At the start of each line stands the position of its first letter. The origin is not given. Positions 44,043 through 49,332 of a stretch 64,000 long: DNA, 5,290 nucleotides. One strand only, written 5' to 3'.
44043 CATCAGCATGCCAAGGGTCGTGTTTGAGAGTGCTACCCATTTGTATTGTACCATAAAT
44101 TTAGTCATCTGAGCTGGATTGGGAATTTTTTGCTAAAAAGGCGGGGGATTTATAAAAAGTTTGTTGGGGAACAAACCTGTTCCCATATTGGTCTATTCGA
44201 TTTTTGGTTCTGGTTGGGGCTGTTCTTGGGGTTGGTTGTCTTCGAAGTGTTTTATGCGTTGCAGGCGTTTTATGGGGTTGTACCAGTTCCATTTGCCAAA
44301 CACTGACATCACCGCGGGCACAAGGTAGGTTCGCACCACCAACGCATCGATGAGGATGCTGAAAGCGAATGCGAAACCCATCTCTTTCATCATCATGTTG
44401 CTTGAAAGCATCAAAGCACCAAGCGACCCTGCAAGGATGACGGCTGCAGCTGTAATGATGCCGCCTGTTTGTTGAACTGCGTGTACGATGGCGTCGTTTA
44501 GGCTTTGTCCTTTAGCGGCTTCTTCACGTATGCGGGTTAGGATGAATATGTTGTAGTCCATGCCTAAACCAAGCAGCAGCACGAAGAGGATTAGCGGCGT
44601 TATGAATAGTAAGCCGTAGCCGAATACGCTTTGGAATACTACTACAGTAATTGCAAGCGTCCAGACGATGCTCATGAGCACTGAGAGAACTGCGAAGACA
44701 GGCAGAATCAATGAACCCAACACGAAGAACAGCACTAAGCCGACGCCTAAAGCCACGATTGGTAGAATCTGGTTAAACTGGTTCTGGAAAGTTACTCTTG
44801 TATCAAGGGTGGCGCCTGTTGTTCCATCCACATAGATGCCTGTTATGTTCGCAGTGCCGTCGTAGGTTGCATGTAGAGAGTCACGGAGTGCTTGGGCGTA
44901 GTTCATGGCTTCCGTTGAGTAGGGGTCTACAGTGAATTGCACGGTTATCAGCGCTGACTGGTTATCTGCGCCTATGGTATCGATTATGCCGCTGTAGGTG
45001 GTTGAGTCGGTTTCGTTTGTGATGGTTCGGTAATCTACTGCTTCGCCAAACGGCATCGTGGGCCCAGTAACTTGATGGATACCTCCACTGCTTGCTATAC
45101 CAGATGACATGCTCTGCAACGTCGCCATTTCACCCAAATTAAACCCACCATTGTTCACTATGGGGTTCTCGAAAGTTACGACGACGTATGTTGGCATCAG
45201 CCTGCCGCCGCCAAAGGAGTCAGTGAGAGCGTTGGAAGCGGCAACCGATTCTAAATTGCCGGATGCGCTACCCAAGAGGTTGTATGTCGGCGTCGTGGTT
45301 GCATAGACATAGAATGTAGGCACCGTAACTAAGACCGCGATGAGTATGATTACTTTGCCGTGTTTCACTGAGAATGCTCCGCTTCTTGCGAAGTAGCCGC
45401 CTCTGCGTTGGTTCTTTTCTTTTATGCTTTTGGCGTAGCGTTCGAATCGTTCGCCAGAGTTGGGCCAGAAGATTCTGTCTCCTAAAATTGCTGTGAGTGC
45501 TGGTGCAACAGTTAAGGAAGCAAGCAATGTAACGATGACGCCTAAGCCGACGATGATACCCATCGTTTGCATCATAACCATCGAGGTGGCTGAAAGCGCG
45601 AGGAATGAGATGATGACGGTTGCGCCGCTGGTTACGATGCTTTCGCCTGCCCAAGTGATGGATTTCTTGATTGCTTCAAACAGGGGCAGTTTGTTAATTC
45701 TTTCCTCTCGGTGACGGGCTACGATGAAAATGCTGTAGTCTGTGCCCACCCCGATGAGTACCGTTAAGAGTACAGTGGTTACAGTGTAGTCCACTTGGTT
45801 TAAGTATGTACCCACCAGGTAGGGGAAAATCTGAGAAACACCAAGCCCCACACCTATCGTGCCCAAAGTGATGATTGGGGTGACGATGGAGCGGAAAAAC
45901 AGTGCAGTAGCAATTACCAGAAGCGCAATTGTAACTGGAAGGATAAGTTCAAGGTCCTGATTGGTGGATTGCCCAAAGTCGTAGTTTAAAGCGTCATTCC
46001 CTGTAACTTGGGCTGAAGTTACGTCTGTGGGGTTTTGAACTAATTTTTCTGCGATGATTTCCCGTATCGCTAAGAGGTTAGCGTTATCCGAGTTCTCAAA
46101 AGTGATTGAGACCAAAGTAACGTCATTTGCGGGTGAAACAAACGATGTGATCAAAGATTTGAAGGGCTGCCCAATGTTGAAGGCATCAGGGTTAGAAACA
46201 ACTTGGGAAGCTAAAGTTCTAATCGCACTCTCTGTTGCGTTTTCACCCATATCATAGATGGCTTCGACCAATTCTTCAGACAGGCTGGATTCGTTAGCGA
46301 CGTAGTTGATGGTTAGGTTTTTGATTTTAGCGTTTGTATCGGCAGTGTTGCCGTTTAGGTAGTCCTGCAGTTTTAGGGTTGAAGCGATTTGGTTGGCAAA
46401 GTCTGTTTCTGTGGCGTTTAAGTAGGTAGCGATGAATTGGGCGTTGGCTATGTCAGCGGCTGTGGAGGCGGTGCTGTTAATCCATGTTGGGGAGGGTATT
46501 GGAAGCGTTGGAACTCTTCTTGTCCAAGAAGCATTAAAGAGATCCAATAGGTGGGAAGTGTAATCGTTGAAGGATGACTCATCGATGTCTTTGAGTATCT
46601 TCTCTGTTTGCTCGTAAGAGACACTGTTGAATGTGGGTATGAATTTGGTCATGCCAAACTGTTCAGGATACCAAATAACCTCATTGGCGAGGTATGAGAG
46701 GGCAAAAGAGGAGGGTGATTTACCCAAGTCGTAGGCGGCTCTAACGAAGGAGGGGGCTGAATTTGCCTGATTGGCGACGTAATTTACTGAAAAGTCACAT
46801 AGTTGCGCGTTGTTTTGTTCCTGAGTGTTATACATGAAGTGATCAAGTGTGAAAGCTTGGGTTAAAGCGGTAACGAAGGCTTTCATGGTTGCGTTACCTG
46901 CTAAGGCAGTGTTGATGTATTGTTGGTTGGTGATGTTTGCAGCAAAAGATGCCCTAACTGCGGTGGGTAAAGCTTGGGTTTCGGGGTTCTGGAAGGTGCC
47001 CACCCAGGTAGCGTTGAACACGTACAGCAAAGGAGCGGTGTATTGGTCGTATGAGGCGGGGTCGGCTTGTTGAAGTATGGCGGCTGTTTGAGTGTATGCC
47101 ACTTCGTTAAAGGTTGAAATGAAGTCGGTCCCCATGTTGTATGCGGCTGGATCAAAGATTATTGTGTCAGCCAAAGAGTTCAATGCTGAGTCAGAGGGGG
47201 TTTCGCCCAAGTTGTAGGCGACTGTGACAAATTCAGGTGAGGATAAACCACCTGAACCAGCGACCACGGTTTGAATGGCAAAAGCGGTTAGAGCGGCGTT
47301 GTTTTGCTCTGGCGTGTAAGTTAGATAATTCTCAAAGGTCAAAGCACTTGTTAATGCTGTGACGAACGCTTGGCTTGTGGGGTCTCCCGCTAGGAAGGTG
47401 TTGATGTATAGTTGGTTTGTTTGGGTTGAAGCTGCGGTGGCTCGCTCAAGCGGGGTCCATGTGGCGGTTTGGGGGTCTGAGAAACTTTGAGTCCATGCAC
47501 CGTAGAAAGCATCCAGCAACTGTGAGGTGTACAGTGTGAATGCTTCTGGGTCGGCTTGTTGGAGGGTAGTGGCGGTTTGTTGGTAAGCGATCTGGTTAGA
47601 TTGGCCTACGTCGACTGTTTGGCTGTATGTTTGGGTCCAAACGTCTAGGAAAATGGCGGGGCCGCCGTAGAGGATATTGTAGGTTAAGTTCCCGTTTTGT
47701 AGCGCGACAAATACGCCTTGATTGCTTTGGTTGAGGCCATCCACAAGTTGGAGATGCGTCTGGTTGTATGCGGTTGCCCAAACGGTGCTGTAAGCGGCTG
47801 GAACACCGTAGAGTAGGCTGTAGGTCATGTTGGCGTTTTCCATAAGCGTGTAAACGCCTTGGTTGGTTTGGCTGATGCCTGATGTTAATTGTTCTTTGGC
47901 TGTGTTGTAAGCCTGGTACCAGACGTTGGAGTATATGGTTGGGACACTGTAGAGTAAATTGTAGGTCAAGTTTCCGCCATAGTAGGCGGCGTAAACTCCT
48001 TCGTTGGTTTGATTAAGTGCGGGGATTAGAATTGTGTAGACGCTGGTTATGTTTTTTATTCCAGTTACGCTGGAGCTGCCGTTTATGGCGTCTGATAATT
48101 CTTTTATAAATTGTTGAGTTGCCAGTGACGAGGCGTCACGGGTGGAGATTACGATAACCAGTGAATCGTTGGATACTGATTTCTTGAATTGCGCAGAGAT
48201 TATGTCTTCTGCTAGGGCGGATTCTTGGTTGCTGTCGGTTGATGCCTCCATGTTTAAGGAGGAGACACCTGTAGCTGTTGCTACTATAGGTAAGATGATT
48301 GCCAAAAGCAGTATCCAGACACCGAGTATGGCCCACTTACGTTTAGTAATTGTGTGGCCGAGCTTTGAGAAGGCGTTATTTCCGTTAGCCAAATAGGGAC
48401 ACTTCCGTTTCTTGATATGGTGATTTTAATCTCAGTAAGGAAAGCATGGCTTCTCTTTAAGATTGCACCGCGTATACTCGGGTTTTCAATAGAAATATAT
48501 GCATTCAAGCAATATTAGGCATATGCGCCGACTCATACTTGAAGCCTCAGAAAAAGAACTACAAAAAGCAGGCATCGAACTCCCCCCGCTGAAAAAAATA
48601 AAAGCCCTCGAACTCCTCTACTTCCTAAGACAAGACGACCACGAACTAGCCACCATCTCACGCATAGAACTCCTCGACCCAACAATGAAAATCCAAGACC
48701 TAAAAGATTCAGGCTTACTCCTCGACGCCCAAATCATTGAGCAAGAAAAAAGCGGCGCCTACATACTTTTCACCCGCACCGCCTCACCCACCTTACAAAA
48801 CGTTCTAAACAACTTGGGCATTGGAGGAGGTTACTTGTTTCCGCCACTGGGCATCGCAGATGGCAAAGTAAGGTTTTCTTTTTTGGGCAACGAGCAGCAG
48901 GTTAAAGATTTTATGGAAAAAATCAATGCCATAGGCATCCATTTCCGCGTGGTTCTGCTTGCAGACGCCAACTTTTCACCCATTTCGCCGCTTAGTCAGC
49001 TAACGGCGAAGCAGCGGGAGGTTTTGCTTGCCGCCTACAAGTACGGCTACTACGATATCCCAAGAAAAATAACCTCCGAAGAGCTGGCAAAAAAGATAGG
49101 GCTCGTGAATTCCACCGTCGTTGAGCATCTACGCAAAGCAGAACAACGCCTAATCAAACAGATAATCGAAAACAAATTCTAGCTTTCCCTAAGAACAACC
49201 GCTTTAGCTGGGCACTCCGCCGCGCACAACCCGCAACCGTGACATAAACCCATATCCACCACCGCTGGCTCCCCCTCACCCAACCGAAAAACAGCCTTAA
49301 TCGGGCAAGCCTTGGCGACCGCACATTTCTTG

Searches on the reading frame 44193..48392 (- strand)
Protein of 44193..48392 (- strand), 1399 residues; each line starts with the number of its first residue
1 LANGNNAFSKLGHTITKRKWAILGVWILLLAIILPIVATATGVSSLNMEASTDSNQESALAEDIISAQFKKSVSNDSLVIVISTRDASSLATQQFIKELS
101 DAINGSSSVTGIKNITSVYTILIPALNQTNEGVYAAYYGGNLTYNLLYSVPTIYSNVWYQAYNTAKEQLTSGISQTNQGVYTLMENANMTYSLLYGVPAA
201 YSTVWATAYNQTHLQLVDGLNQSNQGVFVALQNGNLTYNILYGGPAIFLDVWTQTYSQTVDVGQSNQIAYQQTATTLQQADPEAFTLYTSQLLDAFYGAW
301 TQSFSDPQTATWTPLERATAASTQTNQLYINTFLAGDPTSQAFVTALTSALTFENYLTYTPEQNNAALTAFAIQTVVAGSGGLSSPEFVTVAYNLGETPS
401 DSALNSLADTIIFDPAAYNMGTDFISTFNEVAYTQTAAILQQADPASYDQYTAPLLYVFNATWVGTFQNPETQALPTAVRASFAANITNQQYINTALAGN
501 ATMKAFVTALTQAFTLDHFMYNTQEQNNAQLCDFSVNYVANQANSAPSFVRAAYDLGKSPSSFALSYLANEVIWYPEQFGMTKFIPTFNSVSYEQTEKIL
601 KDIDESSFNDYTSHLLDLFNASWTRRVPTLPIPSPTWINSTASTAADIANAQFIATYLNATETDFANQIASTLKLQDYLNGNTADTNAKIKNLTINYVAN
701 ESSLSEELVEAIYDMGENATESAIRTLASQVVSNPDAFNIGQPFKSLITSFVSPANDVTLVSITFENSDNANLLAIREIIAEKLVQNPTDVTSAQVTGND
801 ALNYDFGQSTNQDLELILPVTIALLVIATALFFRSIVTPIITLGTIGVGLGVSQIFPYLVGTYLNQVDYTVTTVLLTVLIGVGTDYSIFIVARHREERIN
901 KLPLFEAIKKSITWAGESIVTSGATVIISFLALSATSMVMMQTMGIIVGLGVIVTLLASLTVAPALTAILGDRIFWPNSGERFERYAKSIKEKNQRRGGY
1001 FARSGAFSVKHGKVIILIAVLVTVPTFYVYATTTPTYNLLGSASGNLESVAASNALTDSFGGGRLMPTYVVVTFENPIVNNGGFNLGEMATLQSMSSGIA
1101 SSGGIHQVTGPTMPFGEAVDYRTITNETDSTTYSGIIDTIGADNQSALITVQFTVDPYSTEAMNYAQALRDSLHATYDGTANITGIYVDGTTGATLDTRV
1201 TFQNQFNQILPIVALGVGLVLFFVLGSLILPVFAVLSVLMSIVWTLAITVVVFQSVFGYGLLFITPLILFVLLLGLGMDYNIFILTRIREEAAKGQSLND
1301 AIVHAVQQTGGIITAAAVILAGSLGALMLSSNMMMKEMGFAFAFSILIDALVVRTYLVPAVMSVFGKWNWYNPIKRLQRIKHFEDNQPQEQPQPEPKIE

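Call 22: search_protein_families(library=pfam, proteins=[window:44193-48392:-], max_evalue=0.0001)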
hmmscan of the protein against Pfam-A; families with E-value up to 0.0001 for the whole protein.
window:44193-48392:- (1399 aa): 1 family
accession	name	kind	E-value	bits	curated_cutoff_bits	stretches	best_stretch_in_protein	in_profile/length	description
PF03176.21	MMPL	-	7.6e-100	334.5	20.5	2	715-983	41-326/333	MMPL family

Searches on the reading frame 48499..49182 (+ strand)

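Call 22: search_protein_families(library=pfam, proteins=[window:48499-49182:+], max_evalue=0.0001)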
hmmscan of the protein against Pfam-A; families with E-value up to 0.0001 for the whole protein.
window:48499-49182:+ (227 aa): 1 family
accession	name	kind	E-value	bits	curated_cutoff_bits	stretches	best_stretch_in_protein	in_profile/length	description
PF04967.18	HTH_10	-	2.3e-21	75.8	23.1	1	168-220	1-53/53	HTH DNA binding domain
